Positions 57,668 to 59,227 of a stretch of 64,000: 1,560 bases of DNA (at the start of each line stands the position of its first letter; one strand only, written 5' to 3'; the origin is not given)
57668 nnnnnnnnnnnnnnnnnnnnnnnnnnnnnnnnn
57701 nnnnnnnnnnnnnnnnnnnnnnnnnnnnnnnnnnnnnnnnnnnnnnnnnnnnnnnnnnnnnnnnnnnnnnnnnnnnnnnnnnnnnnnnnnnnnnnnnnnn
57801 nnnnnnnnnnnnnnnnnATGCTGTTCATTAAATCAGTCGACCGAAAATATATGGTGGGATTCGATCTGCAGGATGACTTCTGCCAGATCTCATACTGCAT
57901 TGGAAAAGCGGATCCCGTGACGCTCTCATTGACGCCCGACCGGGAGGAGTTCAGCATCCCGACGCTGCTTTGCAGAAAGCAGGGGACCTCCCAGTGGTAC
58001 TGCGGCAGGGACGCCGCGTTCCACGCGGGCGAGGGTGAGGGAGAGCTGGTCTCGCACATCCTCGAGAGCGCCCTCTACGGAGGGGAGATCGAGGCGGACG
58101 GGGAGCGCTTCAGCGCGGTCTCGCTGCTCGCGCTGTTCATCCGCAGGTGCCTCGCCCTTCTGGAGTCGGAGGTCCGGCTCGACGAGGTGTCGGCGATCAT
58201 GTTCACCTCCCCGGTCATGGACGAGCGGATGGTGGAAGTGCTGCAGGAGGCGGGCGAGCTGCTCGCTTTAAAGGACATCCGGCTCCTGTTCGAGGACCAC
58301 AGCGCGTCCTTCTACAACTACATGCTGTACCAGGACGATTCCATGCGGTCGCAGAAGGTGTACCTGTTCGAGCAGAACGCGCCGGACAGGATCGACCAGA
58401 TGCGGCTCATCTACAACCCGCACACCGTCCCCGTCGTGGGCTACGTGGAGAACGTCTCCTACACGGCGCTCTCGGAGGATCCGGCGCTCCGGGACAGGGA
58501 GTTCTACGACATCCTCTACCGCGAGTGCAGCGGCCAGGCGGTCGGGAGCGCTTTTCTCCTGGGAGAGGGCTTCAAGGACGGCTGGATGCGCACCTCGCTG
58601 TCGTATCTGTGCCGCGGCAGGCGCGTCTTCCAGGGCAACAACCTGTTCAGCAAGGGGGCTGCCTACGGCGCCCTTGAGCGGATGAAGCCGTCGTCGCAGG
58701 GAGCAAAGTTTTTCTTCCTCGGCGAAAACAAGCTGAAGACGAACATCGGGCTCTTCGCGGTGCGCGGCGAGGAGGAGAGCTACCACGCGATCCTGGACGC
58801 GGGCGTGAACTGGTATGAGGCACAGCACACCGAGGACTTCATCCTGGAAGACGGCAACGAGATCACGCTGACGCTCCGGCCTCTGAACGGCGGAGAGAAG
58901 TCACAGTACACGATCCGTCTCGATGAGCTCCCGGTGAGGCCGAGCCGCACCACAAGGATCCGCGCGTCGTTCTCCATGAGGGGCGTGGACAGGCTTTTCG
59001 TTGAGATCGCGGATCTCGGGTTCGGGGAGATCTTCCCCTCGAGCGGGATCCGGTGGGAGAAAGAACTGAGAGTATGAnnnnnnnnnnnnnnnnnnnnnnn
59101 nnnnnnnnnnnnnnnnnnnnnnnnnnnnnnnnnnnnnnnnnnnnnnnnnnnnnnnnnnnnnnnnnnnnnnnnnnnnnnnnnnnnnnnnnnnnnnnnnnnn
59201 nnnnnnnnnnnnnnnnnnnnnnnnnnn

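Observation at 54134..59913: Three-gene unknown module: giant Ig/helical scaffold + catalytically eroded Hsp70-like protein + TPR protein, next to CIRCE-regulated Hsp90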

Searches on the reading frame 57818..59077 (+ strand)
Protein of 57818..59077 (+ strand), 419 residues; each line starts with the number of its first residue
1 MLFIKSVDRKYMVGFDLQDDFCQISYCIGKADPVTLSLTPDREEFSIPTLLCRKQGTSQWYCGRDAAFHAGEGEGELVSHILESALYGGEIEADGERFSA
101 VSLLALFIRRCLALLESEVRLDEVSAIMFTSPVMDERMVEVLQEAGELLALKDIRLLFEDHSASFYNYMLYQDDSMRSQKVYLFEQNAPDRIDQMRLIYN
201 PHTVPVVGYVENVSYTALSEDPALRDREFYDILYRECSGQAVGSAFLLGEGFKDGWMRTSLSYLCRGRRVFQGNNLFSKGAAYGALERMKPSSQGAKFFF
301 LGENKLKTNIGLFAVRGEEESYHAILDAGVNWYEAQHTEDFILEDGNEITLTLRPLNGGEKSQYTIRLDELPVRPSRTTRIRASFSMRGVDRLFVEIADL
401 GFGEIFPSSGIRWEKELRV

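Call 3: search_protein_families(library=pfam, proteins=[window:57818-59077:+], max_evalue=0.1)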
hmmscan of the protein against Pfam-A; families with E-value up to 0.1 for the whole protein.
window:57818-59077:+ (419 aa): 2 families
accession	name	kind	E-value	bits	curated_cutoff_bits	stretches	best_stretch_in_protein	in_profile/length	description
PF18980.5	DUF5716_C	-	3.5e-89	299.1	34.7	1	126-418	1-295/296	Family of unknown function (DUF5716) C-terminal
PF05221.23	AdoHcyase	-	0.032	13.8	25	1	308-354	90-137/299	S-adenosyl-L-homocysteine hydrolase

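Call 4: search_protein_families(library=ncbifam, proteins=[window:57818-59077:+], max_evalue=0.1)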
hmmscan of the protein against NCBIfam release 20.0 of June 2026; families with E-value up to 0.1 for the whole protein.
window:57818-59077:+ (419 aa): 0 families

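Call 10: find_homologous_proteins(query=window:57818-59077:+, max_evalue=0.001)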
Query window:57818-59077:+ (419 aa): 1445 proteins with E <= 0.001 among 8000 candidates; the best 120 are listed.
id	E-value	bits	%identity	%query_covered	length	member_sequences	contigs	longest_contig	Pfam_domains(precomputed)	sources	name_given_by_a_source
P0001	2.3e-277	937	98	100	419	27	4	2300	PF18980.6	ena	-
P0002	4.6e-132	459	51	100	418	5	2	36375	PF18980.6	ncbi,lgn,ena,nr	ncbi:MAG: hypothetical protein J6P87_03125 [Lachnospiraceae bacterium]|nr:hypothetical protein [Lach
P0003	1.9e-129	450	49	100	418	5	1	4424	PF18980.6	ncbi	-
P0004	1.0e-122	428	47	100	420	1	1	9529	PF18980.6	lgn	-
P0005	6.2e-122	425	49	99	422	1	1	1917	PF18980.6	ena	-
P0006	9.2e-119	415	46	100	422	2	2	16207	PF18980.6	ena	-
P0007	5.2e-113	396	45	99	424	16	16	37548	PF18980.6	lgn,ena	-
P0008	5.4e-113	396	46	99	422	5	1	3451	PF18980.6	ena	-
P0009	1.7e-111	391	45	99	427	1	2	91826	PF18980.6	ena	-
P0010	3.6e-111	390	44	99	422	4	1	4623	PF18980.6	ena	-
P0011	4.8e-111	389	46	99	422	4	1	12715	PF18980.6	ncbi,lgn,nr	ncbi:MAG: hypothetical protein J6I56_00690 [Lachnospiraceae bacterium]|nr:hypothetical protein [Lach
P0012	7.8e-111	389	43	100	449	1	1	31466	PF18980.6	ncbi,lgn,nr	ncbi:MAG: DUF5716 family protein [Eubacteriales bacterium]|nr:DUF5716 family protein [Eubacteriales 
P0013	8.2e-111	389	47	99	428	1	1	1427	PF18980.6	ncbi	-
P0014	1.7e-110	388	44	100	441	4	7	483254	PF18980.6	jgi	jgi:hypothetical protein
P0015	2.3e-110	387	46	99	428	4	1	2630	PF18980.6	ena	-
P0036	1.7e-100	355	44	99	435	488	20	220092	PF18980.6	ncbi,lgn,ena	-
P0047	2.7e-99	351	42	98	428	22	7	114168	PF18980.6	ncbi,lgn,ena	-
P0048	4.6e-99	350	42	100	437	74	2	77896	PF18980.6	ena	-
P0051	6.4e-99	350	42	99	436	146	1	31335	PF18980.6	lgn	-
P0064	1.7e-97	345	41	99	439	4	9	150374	PF18980.6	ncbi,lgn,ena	-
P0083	1.1e-96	342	41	100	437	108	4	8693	PF18980.6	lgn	-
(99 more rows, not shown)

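Call 11: search_solved_structures(query=window:57818-59077:+, max_evalue=10, show_alignments=2)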
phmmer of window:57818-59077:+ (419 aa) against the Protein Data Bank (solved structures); distinct sequences matched with E-value up to 10: 5.
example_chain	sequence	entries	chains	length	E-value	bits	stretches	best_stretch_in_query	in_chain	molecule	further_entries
4rtf_D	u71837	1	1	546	1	11.2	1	78-185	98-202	Chaperone protein DnaK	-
1i2m_B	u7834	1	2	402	1.4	10.8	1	25-69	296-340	REGULATOR OF CHROMOSOME CONDENSATION 1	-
1a12_A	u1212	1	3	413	1.4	10.7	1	25-69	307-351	REGULATOR OF CHROMOSOME CONDENSATION 1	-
8ux1_L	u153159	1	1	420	1.5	10.7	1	25-69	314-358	Regulator of chromosome condensation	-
5tbk_I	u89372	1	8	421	1.5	10.7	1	25-69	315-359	Regulator of chromosome condensation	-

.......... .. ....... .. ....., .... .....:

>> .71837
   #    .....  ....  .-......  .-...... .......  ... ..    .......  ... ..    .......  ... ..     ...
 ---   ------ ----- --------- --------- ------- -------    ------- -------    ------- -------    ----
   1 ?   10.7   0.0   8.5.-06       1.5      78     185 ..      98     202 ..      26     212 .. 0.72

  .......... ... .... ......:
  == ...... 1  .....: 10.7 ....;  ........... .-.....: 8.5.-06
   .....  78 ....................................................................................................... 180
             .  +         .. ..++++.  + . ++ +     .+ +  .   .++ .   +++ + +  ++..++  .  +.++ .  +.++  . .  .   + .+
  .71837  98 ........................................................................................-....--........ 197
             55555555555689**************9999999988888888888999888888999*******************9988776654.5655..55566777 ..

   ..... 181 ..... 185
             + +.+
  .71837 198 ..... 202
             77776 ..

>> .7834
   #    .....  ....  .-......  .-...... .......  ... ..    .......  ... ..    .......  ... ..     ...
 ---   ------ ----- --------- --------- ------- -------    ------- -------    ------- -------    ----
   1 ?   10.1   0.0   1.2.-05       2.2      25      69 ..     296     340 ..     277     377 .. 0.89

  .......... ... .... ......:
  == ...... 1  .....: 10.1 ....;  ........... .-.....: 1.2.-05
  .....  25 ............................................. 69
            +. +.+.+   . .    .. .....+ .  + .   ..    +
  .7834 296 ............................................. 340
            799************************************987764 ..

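Call 14: search_solved_structures(query=A1, max_evalue=10, show_alignments=3)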
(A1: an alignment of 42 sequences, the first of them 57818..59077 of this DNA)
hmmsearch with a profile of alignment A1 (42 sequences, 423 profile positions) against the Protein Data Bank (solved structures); distinct sequences matched with E-value up to 10: 0.

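Call 15: find_related_loci(query=A1, collection=genome_contigs, flank=10000)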
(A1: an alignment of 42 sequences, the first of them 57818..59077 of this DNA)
Query A1 (419 aa) in genome_contigs; peptide patterns used: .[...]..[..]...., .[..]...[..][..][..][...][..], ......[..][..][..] (x = any residue, [..] = any of these).
600 stretches matched a pattern (row limit reached: there are more); 526 encode a relative of the query (tblastn E <= 1e-3); the best 80 are kept; 80 distinct loci.
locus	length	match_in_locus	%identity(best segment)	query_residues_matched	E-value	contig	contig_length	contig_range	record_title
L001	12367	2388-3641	46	1-415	9e-118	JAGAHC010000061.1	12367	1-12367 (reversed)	MAG: Lachnospiraceae bacterium isolate RGIG8437 Water_deer_Abomasum.Co__c362126, whole genome shotgun sequence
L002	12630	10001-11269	45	1-419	9e-116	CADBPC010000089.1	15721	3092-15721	MAG: uncultured Lachnospiraceae bacterium isolate RUG14180 genome assembly, contig: RUG14180_asm_89, whole genome shotgu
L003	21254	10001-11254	46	1-415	4e-115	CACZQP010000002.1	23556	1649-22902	MAG: uncultured Lachnospiraceae bacterium isolate RUG12861 genome assembly, contig: RUG12861_asm_2, whole genome shotgun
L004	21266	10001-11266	43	1-417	2e-111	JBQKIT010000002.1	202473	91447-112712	Bacillota bacterium LCP21S3_G6 contig00002, whole genome shotgun sequence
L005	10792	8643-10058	41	1-417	1e-108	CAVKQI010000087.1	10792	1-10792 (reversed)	bacterium isolate H07659-L1_cleanbin_000007 genome assembly, contig: Spades_H07659-L1_contig_3826, whole genome shotgun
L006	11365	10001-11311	43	1-419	3e-108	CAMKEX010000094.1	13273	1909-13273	MAG: uncultured Lachnospiraceae bacterium isolate SRR12081303_bin.81_metaWRAP_v1.3_MAG genome assembly, contig: ERZ12289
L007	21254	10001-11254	43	7-419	9e-108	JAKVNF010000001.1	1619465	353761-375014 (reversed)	MAG: Lachnospiraceae bacterium isolate UW_TS_LCO4_1 Ga0455837_013, whole genome shotgun sequence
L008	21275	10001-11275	44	5-419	1e-107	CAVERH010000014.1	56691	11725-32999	bacterium isolate H07676-L1_cleanbin_000011 genome assembly, contig: Spades_H07676-L1_contig_360, whole genome shotgun s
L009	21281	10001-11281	43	5-419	5e-107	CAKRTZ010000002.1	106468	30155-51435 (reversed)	MAG: uncultured Lachnospiraceae bacterium isolate REFINED_METABAT215_TOP10_CONTIGS_1500_ASSEMBLY_K77_MERGED__Hadza_MoBio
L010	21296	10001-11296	41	1-419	7e-106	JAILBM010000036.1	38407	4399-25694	MAG: Butyrivibrio sp. isolate RUI559 k141_1144512_flag=0_multi=21.2310_len=38407, whole genome shotgun sequence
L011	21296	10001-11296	41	1-419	2e-105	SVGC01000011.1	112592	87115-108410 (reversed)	MAG: Butyrivibrio sp. isolate SIG348 NODE_107_length_112592_cov_6.902191, whole genome shotgun sequence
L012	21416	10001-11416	41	1-417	2e-105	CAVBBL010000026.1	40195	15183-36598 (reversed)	bacterium isolate H07663-L1_cleanbin_000004 genome assembly, contig: Spades_H07663-L1_contig_556, whole genome shotgun s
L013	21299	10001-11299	41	1-419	7e-105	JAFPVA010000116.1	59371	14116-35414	MAG: Butyrivibrio sp. isolate RGIG1500 Goat_Abomasum-2__c200265, whole genome shotgun sequence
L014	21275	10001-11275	41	9-419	1e-104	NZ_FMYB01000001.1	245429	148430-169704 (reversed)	Butyrivibrio sp. INlla16, whole genome shotgun sequence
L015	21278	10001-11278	41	5-419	6e-104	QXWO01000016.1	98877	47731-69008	Lachnospiraceae bacterium strain 1XD21-87 Scaffold11_1, whole genome shotgun sequence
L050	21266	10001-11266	40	10-419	2e-98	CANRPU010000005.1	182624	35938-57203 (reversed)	MAG: uncultured Lachnospiraceae bacterium isolate Lapin-018__bin18 genome assembly, contig: Lapin-018__NODE_32_length_18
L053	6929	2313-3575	39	10-419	1e-97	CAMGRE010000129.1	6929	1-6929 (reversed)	MAG: uncultured bacterium isolate SRR11551381_bin.71_metaWRAP_v1.3_MAG genome assembly, contig: ERZ11474004.8999, whole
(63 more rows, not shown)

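Call 19: search_protein_families(library=padloc, proteins=[window:57818-59077:+], max_evalue=0.1)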
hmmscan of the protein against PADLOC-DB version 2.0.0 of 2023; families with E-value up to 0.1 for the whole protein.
window:57818-59077:+ (419 aa): 0 families

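Call 21: predict_structure(alignment_id=A1)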
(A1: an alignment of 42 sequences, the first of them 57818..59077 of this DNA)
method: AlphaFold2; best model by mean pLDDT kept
length: 419 residues; sequences in the alignment: 42
mean_pLDDT: 92.4   pTM: 0.87
mean pLDDT of the five models: 92.4, 91.3, 91.2, 90.8, 90.6
residues with pLDDT >= 90: 322; 70-90: 91; 50-70: 4; < 50: 2
segments of 3 or more residues with pLDDT < 50: none
pLDDT, mean of each block of 10 residues (from residue 1): 66 97 95 91 90 95 96 95 93 95 98 94 97 92 96 94 97 88 92 95 92 94 96 93 92 90 92 94 96 90 91 89 91 92 89 91 94 85 95 96 87 95
secondary structure, 60 per line:
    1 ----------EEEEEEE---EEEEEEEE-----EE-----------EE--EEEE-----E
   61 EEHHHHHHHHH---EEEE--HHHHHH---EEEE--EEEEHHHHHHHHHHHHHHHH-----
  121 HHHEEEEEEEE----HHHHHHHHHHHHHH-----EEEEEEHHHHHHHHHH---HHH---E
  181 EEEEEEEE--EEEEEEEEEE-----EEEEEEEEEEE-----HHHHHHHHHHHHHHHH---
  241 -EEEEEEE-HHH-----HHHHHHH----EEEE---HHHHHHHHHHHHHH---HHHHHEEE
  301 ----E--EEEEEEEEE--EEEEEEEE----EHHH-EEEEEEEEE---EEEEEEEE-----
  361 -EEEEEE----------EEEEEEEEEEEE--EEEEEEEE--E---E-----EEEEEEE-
elements in order: E11-17 E21-28 E51-54 E60-62 H63-71 E75-78 H81-86 E90-93 E96-99 H100-115 E124-131 H136-149 E155-160 H161-170 E180-188 E191-200 E206-216 H222-237 E242-248 H258-264 E269-272 H276-289 H293-297 E298-300 E308-316 E319-326 E336-344 E348-355 E362-367 E378-389 E392-399 E412-418

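Call 23: fold_search(model_id=the predicted structure, library=pdb)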
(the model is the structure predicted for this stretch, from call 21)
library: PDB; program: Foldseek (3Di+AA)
matches with E <= 10: 1233; with E <= 0.001: 250
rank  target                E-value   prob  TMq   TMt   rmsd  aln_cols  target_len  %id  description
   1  7kru_A                6.8e-19  1.00  0.57  0.47   8.7       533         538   11  Stimulating state of a truncated Hsp70 DnaK fused with a substrate peptide (released 2021-09-15)
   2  7krv_A                9.6e-19  1.00  0.57  0.46   8.8       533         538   10  Stimulating state of disulfide-bridged Hsp70 DnaK (released 2021-09-15)
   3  9a5j_A                1.1e-18  1.00  0.51  0.37  11.9       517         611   11  Integrative model of DNAK-GUDB by crosslinking MS and deep learning (released 2024-09-18)
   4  4ani_C                1.4e-18  1.00  0.48  0.41  19.7       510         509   10  Structural basis for the intermolecular communication between DnaK and GrpE in the DnaK chaperone system from Geobacil (released 2012-05-23)
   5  7krv_B                2.5e-18  1.00  0.55  0.44   9.1       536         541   10  Stimulating state of disulfide-bridged Hsp70 DnaK (released 2021-09-15)
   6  5obu                  3.0e-18  1.00  0.48  0.40  21.0       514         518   10  Mycoplasma genitalium DnaK deletion mutant lacking SBDalpha in complex with AMPPNP. (released 2018-05-09)
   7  7kru_B                5.4e-18  1.00  0.57  0.46   8.6       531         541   10  Stimulating state of a truncated Hsp70 DnaK fused with a substrate peptide (released 2021-09-15)
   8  2v7y                  6.0e-18  1.00  0.48  0.41  20.6       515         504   11  Crystal structure of the molecular chaperone DnaK from Geobacillus kaustophilus HTA426 in post-ATP hydrolysis state (released 2008-04-08)
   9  5obv                  6.4e-18  1.00  0.47  0.39  20.9       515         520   10  Mycoplasma genitalium DnaK deletion mutant lacking SBDalpha in complex with ADP and Pi. (released 2018-05-09)
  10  7x3k_B                1.6e-17  1.00  0.47  0.40  15.1       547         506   13  Cryo-EM structure of RAC in the State C2 RNC-RAC complex (released 2022-06-29)
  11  4b9q_A                6.0e-17  1.00  0.49  0.36  13.3       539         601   10  Open conformation of ATP-bound Hsp70 homolog DnaK (released 2012-11-14)
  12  4jn4_A                8.1e-17  1.00  0.50  0.37  13.0       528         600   10  Allosteric opening of the polypeptide-binding site when an Hsp70 binds ATP (released 2013-05-29)
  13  7kzi_A                1.4e-16  1.00  0.57  0.42   9.0       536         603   10  Intermediate state (QQQ) of near full-length DnaK alternatively fused with a substrate peptide (released 2021-05-12)
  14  8gb3_D                2.0e-16  1.00  0.47  0.40  19.2       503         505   12  Structure of the Mycobacterium tuberculosis Hsp70 protein DnaK bound to the nucleotide exchange factor GrpE (released 2024-01-31)
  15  7krw_A                3.6e-16  1.00  0.56  0.41   9.5       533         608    9  Stimulating state of near full-length Hsp70 DnaK fused with a substrate peptide (released 2021-09-15)
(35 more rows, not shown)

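Call 42: search_protein_representatives(alignment_id=A1)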
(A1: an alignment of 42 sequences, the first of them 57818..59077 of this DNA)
Query: 42 sequences, 423 profile positions. Proteins with E-value up to 0.001 (for the whole library): 1894; up to 1e-10: 1298; up to 1e-30: 693. The best 150 are listed.
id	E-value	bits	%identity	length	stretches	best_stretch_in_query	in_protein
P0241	2.5e-174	596.3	-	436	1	4-423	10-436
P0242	5.3e-168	575.5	-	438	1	2-423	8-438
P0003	2.1e-167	573.5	-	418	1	1-423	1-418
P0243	7.2e-167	571.7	-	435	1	4-423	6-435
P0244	1.1e-165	567.8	-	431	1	5-422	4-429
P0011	5.9e-162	555.6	-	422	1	6-423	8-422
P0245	4.5e-161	552.6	-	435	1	1-423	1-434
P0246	3.1e-159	546.6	-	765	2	193-423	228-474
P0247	3.0e-158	543.4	-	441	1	4-423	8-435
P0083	1.3e-157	541.2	-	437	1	1-423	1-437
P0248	4.9e-157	539.3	-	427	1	6-422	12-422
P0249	5.0e-157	539.3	-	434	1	5-422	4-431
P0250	1.5e-155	534.4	-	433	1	1-422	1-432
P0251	9.0e-155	531.9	-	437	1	5-423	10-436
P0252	1.9e-153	527.5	-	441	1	5-423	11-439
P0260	3.2e-147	507.0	-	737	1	8-421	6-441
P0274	1.8e-135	468.3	-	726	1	1-423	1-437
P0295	1.3e-126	439.1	-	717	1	5-422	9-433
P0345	1.9e-104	366.1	-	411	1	8-422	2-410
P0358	1.3e-100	353.4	-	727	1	9-421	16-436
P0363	1.5e-99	349.9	-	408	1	10-422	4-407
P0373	1.1e-97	343.8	-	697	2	105-423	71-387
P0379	4.0e-97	342.0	-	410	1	11-422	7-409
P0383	5.0e-96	338.3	-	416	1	9-420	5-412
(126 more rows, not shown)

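Call 57: list_cluster_members(proteins=[P0246, P0260, P0274, P0295, P0358, P0373, P0345, P0363, P0379, P0383])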
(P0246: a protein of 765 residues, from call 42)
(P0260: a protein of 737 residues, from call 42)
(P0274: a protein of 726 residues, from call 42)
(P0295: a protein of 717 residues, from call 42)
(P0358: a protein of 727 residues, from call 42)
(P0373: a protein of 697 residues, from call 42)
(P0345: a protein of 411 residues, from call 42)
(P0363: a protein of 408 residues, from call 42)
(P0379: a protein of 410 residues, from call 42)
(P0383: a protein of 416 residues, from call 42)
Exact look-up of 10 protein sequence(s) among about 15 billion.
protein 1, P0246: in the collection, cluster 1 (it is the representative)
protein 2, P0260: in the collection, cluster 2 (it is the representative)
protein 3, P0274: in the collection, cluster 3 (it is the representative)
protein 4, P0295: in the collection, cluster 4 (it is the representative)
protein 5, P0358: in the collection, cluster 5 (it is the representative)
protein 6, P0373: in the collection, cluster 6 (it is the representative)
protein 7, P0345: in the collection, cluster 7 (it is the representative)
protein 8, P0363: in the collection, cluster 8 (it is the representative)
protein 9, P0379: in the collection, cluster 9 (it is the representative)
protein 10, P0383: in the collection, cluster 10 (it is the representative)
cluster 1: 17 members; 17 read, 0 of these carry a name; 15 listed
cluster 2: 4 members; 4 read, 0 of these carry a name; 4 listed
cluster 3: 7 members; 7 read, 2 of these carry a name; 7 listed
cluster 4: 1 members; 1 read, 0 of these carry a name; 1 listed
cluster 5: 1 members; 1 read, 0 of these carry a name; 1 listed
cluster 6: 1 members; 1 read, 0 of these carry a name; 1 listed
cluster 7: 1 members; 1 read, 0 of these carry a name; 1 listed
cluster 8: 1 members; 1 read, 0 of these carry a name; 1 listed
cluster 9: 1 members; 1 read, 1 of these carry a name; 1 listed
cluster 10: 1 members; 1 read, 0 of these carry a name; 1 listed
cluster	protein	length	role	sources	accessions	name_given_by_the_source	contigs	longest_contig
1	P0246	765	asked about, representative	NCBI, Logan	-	-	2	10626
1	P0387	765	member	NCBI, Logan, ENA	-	-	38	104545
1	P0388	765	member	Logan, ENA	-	-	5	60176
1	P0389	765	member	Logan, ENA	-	-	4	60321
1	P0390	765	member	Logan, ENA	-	-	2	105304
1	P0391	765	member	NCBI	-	-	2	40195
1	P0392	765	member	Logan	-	-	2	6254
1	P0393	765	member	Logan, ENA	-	-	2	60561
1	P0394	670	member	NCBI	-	-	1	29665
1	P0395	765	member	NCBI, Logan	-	-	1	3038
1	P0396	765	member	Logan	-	-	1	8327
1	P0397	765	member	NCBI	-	-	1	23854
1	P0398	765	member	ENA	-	-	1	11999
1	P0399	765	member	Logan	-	-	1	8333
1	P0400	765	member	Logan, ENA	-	-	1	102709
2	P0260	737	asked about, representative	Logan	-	-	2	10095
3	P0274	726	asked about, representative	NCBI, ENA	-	-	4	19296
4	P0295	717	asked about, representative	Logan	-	-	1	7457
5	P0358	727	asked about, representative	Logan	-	-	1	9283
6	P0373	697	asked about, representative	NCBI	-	-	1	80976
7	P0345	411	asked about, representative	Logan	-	-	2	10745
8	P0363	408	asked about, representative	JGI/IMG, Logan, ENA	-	-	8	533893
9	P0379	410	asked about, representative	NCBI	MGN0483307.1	MAG: DUF5716 family protein [Lachnospiraceae bacterium]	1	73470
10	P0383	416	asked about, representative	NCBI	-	-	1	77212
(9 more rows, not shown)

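Call 61: search_protein_families(library=pfam, proteins=[L053:4429-5622:+, L008:12153-13340:+, L014:12105-13301:+, L050:4978-6243:-, L010:3693-6251:+], max_evalue=0.01)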
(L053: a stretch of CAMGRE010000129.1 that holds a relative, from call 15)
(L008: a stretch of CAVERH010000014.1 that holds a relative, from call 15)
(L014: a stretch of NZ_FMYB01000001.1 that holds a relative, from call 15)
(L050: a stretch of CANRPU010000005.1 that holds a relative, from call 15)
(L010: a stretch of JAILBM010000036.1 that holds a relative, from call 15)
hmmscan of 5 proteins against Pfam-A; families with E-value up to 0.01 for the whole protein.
L053:4429-5622:+ (397 aa): 2 families
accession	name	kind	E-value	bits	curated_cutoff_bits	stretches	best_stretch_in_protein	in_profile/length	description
PF11026.13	DUF2721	-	0.0033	17.8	28.3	1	157-236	49-127/129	Protein of unknown function (DUF2721)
PF20990.2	DUF2207_C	-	0.01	16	33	0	107-233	76-196/247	Predicted membrane protein (DUF2207) C-terminal domain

L008:12153-13340:+ (395 aa): 1 family
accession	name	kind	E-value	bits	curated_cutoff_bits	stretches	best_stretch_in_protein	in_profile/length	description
PF05145.17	AbrB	-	0.00096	18.6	29.2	1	164-228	221-287/314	Transition state regulatory protein AbrB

L014:12105-13301:+ (398 aa): 2 families
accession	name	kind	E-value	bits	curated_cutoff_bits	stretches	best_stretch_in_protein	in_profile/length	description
PF14023.12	Bestrophin-like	-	0.00013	22.1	32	1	81-224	76-215/232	Bestrophin-like domain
PF20990.2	DUF2207_C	-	0.0022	18.2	33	1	107-232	75-192/247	Predicted membrane protein (DUF2207) C-terminal domain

L050:4978-6243:- (421 aa): 3 families
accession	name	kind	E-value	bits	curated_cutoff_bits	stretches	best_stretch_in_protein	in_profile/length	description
PF01471.23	PG_binding_1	-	3.4e-12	46.8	23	1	347-408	1-57/57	Putative peptidoglycan binding domain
PF13620.12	CarboxypepD_reg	-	0.0015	19.3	32.3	0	80-111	45-75/82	Carboxypeptidase regulatory-like domain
PF08486.15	SpoIID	-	0.0022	19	23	1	187-251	11-69/97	Stage II sporulation protein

L010:3693-6251:+ (852 aa): 4 families
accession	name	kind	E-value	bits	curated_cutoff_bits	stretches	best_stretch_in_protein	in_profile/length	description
PF00072.30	Response_reg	-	2.1e-21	76.6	30.2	1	730-846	1-110/111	Response regulator receiver domain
PF02518.31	HATPase_c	-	8e-21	75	26.4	1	570-687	1-110/111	Histidine kinase-, DNA gyrase B-, and HSP90-like ATPase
PF00512.31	HisKA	-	2.1e-11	44.1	26.9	1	458-522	2-65/66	His Kinase A (phospho-acceptor) domain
PF02743.24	dCache_1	-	1.1e-06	28.9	45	1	47-264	16-239/240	Cache domain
